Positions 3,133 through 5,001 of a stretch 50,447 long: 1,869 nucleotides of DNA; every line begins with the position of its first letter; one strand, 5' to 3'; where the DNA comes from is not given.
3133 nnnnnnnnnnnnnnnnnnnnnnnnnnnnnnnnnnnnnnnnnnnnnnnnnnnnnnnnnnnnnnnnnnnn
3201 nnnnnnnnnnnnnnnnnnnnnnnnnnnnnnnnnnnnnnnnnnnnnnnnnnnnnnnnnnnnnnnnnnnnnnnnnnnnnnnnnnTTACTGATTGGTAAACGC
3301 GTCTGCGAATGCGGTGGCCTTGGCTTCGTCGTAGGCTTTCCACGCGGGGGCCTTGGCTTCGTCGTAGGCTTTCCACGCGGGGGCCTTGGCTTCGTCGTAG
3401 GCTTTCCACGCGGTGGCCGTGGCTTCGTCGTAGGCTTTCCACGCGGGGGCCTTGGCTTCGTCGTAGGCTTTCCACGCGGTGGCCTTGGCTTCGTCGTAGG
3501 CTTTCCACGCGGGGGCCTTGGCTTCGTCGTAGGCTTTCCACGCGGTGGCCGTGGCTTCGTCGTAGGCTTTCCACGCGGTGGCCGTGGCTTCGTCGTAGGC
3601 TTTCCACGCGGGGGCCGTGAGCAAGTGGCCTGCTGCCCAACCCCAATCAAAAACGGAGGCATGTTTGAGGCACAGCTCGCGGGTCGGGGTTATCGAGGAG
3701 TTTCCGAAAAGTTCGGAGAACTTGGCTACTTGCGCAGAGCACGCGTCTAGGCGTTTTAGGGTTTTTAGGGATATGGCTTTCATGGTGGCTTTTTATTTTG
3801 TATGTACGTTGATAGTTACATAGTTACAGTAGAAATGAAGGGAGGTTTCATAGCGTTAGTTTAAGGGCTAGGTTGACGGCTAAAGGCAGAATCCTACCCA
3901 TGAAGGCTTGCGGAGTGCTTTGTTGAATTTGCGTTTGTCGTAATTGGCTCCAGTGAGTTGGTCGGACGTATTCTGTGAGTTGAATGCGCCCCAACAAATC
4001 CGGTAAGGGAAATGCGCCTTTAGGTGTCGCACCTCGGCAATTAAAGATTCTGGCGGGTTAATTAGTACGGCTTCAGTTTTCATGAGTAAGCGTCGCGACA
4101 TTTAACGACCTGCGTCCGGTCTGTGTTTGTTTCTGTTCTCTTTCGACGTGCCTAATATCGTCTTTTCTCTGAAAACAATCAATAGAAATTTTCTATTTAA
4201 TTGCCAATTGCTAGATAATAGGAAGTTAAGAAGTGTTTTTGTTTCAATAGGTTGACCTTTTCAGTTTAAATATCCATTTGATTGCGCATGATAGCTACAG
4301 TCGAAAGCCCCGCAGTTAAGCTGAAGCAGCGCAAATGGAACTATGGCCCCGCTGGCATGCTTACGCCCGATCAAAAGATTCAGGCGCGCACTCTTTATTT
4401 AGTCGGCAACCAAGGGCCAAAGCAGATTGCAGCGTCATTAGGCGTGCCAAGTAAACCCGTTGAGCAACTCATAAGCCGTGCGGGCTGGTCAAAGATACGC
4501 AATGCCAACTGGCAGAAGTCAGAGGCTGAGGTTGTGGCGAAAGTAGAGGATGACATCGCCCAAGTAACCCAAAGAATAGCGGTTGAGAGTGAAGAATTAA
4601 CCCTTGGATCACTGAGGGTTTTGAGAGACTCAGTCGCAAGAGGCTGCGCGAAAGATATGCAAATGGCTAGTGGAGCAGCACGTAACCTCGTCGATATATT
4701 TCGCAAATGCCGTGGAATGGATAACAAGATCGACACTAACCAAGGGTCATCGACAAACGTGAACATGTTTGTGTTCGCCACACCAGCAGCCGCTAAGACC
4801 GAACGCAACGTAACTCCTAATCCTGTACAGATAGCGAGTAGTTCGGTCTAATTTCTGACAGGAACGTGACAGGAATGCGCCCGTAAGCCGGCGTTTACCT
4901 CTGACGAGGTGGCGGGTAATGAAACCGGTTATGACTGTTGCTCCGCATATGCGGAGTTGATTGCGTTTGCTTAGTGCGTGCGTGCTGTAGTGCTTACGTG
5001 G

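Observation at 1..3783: Three paralogous early genes built from in-frame 33-bp tandem arrays encoding 11-residue (hendecad) repeats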

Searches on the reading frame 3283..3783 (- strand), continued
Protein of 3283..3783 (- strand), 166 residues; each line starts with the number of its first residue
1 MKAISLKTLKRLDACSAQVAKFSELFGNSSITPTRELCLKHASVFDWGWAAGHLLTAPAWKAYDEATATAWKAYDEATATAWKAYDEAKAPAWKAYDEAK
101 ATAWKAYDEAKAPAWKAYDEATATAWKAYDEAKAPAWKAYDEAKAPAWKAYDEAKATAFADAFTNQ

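Call 106: find_related_loci(query=A7, collection=genome_contigs, flank=5000)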
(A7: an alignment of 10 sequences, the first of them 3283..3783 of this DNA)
Query A7 (166 aa) in genome_contigs; peptide patterns used: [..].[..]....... (x = any residue, [..] = any of these).
26 stretches matched a pattern; 1 encode a relative of the query (tblastn E <= 1e-3); 1 distinct loci.
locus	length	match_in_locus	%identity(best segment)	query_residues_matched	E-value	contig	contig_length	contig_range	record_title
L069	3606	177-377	49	49-166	5e-11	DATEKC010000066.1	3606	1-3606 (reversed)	MAG TPA_asm: Terriglobia bacterium isolate SMAG_U8880 k141_1195621, whole genome shotgun sequence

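Call 107: list_cluster_members(proteins=[P0047, P0301, P0003, P0304, P0179, P0011, P0119])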
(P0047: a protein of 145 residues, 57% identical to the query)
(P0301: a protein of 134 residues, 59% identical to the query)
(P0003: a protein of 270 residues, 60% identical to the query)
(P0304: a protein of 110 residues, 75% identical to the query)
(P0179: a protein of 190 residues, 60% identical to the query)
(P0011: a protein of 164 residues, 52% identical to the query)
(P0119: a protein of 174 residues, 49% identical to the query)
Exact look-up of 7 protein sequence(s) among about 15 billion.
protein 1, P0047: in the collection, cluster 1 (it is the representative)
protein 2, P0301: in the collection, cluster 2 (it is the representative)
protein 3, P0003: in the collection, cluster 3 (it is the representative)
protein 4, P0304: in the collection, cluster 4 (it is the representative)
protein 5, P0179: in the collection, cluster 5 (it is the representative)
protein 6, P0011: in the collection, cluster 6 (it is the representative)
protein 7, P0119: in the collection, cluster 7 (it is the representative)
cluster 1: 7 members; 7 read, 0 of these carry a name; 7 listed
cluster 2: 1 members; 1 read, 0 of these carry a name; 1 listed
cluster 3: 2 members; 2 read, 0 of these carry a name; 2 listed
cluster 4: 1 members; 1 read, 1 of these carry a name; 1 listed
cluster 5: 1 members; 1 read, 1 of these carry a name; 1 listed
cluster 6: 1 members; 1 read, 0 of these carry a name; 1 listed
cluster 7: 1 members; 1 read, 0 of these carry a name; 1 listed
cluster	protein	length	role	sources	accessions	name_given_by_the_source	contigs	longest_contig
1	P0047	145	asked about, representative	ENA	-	-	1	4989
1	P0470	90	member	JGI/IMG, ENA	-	-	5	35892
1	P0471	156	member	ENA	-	-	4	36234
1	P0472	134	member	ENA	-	-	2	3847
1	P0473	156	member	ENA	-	-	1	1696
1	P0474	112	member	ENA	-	-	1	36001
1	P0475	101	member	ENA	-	-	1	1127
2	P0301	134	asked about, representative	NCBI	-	-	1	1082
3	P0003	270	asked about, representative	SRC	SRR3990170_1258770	-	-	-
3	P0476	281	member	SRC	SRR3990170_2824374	-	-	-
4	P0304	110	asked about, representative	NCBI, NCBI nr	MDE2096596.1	MAG: hypothetical protein KGL39_05060 [Patescibacteria group bacterium] | hypothetical protein [Patescibacteria group bacterium]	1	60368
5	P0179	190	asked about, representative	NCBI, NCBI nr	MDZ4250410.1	MAG: hypothetical protein U0990_10005 [Candidatus Nanopelagicales bacterium] | hypothetical protein [Candidatus Nanopelagicales bacterium]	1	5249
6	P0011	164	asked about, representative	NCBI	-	-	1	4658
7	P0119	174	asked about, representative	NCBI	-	-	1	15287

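Call 109: list_cluster_members(proteins=[P0125, P0168, P0185, P0035, P0085, P0103, P0169, P0162, P0266, P0023])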
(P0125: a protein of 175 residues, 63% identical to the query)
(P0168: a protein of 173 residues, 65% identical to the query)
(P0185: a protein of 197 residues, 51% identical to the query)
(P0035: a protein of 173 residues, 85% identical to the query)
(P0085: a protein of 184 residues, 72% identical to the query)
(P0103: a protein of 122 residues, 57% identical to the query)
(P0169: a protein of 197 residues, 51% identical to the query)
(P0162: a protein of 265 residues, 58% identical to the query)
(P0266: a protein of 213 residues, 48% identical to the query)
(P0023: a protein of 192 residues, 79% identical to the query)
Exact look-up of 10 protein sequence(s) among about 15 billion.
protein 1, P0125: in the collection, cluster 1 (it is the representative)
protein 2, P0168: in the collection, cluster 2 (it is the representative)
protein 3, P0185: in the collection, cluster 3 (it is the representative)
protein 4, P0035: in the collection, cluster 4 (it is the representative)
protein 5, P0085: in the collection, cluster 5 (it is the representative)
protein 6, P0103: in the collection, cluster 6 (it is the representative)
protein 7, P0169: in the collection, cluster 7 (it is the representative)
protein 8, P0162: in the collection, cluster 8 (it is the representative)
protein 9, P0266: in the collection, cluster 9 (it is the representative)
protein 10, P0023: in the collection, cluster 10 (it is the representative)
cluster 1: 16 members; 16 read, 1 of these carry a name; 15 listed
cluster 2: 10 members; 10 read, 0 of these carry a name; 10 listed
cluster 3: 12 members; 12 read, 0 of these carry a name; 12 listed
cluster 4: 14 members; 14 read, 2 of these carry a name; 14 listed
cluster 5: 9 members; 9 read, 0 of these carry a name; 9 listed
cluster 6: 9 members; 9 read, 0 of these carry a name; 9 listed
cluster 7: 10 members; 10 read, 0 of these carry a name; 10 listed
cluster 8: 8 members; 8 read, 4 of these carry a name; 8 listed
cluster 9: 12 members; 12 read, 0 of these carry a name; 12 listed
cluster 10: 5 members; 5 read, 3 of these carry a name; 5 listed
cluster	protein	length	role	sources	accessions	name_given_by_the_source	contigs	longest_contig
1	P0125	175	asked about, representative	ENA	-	-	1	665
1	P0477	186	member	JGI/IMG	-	hypothetical protein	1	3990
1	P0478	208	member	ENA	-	-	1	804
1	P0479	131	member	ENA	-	-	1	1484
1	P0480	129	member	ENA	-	-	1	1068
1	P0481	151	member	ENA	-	-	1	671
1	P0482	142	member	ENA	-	-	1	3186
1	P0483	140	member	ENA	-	-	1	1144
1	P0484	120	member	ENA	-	-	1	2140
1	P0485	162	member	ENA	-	-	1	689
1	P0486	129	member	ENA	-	-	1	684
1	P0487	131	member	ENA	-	-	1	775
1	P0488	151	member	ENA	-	-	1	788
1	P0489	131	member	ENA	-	-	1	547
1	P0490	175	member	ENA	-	-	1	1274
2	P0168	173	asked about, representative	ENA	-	-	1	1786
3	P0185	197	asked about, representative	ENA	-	-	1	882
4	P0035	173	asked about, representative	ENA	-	-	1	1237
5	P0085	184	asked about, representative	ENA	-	-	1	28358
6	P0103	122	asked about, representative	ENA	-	-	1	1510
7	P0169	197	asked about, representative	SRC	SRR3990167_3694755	-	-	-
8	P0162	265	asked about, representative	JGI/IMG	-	-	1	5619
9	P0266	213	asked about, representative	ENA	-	-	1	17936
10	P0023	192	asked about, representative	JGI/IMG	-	hypothetical protein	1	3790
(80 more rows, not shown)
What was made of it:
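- Contigs of 28,062, 28,095, 28,194 and 28,227 bp carry 141-, 152-, 185- and 196-residue alleles (call 109). The same alleles recur on many contigs: 51 and 15 contigs for two alleles of one cluster (call 109).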

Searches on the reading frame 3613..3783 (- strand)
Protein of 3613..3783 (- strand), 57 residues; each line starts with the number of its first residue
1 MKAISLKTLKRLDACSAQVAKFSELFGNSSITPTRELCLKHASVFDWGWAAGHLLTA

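Call 63: search_protein_representatives(alignment_id=A5)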
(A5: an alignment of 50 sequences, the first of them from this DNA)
Query: 50 sequences, 55 profile positions. Proteins with E-value up to 0.001 (for the whole library): 4217; up to 1e-10: 1516; up to 1e-30: 5. The best 150 are listed.
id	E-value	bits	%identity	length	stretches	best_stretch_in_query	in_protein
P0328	5.2e-39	148.2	-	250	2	1-54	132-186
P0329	5.2e-38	144.9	-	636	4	1-54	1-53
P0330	6.2e-35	135.1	-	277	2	1-54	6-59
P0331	3.1e-34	132.8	-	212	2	1-55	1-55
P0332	1.1e-31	124.8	-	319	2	2-55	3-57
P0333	5.5e-28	112.8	-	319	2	4-54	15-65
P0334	2.6e-27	110.7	-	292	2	2-54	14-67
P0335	2.3e-25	104.5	-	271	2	2-55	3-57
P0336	5.3e-23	96.9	-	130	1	1-54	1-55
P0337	1.4e-22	95.5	-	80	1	1-54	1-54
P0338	1.6e-22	95.3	-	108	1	1-55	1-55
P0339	2.0e-22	95.0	-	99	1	1-55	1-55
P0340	2.4e-22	94.8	-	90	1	2-55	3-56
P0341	2.7e-22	94.6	-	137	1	1-55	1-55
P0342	2.7e-22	94.6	-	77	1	1-55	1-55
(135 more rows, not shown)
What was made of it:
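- The same repeat occurs in thousands of proteins in varied contexts (call 63).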

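Call 77: search_solved_structures(query=A5, max_evalue=10)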
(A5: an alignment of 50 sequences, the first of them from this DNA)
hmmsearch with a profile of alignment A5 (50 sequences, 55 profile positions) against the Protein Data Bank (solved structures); distinct sequences matched with E-value up to 10: 8.
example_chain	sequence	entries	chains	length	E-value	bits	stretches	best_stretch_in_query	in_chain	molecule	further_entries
3nqj_A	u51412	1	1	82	0.14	15.4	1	32-53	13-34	Histone H3-like centromeric protein A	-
6muo_A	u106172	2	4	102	0.24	14.7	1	32-53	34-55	Histone H3-like centromeric protein A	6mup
9gxa_A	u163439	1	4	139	0.49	13.7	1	32-53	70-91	Histone H3-like centromeric protein A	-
3nqu_A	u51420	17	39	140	0.5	13.7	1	32-53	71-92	Histone H3-like centromeric protein A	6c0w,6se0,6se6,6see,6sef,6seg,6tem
3an2_A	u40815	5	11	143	0.52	13.6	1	32-53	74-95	Histone H3-like centromeric protein A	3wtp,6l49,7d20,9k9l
3r45_A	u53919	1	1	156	0.63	13.3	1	32-53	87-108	Histone H3-like centromeric protein A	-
6e0c_A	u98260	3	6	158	0.65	13.3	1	32-53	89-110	Histone H3-like centromeric protein A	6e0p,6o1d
6buz_A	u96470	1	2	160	0.67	13.3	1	32-53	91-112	Histone H3-like centromeric protein A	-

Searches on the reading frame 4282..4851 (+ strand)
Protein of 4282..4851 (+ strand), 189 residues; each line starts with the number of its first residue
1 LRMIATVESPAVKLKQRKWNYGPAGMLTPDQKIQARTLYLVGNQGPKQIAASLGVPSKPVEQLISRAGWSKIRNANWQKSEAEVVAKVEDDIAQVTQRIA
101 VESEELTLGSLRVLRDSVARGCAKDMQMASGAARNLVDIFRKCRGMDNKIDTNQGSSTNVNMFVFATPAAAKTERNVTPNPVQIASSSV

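Call 29: search_protein_families(library=pfam, max_evalue=0.01, proteins=[window:4282-4851:+])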
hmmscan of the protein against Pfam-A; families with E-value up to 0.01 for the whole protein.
window:4282-4851:+ (189 aa): 1 family
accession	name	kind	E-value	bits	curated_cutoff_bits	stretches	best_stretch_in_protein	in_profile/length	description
PF06056.18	Terminase_5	-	0.0032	17.8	20.3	1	31-73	2-43/58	Putative ATPase subunit of terminase (gpP-like)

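Call 86: search_protein_families(library=phrogs, max_evalue=0.001, proteins=[window:4282-4851:+])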
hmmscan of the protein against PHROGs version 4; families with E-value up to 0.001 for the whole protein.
window:4282-4851:+ (189 aa): 1 family
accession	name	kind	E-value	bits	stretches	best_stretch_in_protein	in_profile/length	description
phrog_4151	-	DNA, RNA and nucleotide metabolism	0.00099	20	0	30-100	8-76/154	DNA binding protein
